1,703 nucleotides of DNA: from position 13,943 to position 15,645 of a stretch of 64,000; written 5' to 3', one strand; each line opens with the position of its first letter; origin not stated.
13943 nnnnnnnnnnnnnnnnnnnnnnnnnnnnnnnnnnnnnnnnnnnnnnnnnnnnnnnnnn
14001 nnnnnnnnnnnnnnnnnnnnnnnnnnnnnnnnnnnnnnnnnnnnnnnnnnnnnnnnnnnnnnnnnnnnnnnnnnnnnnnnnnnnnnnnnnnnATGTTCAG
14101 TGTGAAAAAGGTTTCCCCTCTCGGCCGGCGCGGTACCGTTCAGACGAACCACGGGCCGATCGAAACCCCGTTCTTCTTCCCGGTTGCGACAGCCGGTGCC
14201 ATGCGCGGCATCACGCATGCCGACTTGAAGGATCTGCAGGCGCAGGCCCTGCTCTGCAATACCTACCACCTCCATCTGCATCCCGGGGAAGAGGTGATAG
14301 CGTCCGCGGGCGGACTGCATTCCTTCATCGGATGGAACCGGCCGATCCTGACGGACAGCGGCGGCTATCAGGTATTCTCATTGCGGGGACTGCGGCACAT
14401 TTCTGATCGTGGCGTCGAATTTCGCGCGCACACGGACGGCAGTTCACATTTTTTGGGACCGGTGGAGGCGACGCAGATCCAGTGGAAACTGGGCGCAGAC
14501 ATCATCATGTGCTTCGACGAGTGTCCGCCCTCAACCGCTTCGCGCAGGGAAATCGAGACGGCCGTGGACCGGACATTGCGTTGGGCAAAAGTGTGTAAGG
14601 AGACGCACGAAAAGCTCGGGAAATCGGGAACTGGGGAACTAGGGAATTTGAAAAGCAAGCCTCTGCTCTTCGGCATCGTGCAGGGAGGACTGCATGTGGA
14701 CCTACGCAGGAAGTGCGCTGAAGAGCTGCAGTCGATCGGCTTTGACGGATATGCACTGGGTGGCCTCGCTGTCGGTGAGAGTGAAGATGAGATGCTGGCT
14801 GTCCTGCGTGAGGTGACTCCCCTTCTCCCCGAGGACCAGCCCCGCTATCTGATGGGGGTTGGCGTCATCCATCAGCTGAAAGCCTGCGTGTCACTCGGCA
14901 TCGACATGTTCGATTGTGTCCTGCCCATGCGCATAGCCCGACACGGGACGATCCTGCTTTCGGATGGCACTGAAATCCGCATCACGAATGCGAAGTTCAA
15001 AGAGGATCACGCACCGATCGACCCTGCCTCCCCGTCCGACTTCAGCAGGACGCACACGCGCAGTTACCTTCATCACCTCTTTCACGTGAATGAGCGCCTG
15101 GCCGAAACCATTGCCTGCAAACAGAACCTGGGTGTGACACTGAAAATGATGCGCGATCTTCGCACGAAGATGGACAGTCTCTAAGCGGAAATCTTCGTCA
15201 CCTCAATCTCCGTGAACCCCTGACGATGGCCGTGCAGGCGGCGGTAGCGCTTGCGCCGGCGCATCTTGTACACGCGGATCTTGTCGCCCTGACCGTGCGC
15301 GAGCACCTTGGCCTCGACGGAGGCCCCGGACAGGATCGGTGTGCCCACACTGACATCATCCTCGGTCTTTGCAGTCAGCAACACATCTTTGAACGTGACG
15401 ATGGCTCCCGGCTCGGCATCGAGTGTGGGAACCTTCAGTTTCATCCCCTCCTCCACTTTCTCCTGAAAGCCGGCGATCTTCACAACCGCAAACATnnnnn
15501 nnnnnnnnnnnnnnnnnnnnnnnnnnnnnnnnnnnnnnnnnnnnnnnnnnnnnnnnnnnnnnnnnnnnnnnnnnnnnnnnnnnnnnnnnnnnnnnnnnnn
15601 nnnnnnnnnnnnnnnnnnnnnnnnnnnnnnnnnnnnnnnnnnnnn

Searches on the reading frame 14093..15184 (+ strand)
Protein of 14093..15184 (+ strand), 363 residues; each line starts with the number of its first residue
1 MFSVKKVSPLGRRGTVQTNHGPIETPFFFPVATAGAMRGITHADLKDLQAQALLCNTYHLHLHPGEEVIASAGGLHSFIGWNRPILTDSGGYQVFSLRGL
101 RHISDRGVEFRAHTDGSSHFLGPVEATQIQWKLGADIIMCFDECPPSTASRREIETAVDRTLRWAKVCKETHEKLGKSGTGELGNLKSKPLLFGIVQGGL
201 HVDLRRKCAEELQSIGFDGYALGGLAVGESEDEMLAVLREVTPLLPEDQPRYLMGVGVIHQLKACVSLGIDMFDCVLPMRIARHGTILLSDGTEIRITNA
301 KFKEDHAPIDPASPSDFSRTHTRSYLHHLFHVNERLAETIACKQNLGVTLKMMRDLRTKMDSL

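Call 38: search_protein_families(library=pfam, proteins=[window:14093-15184:+])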
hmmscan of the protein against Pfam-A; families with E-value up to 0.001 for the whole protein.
window:14093-15184:+ (363 aa): 1 family
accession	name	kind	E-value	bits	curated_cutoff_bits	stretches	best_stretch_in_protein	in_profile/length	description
PF01702.25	TGT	-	2.2e-129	432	26.3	1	11-360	3-339/357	Queuine tRNA-ribosyltransferase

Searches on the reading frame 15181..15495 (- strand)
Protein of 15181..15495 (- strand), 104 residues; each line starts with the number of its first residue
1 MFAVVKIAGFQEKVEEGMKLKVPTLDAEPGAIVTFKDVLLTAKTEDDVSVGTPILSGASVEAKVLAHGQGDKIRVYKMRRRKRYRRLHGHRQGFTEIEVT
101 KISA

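Call 38: search_protein_families(library=pfam, proteins=[window:15181-15495:-])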
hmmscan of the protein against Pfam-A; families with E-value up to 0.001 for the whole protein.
window:15181-15495:- (104 aa): 1 family
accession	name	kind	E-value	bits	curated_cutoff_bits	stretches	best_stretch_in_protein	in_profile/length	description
PF00829.26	Ribosomal_L21p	-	2.1e-34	118.2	27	1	1-102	1-99/99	Ribosomal prokaryotic L21 protein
